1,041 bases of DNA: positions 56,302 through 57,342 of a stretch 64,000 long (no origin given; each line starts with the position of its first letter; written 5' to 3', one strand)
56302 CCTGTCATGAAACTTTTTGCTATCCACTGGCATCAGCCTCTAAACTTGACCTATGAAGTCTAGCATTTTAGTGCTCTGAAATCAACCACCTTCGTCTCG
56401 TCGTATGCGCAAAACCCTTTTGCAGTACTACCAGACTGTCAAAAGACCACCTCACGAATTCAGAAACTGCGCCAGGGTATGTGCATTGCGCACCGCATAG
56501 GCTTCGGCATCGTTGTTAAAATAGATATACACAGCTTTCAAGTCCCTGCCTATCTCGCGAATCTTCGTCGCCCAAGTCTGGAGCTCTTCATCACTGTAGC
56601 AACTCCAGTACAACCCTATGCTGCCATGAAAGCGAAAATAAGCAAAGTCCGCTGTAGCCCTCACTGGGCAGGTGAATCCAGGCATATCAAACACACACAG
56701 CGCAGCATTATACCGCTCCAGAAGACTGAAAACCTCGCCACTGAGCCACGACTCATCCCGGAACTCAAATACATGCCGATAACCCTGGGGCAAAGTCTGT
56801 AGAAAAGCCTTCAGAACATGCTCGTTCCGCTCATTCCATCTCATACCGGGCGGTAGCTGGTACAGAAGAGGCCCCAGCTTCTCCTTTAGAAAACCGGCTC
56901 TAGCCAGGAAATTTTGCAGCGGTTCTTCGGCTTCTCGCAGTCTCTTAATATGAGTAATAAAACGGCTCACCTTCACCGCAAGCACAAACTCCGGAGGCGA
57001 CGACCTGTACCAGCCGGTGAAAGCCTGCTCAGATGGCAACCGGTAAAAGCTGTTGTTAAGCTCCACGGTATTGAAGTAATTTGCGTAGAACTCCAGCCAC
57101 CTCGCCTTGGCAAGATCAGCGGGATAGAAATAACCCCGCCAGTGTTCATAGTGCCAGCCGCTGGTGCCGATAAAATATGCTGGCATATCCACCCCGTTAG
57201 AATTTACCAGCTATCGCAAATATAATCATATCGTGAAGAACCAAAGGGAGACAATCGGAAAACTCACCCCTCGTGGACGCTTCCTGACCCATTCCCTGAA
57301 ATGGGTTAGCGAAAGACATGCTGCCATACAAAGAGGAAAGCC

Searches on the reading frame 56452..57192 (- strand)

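Call 50: search_protein_families(library=pfam, proteins=[window:56452-57192:-], max_evalue=0.00001)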
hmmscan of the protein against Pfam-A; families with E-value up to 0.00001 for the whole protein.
window:56452-57192:- (246 aa): 1 family
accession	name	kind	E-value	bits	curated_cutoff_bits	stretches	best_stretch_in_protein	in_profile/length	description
PF01904.24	DUF72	-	1.2e-71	241.7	25.3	1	23-242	1-216/217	Protein of unknown function DUF72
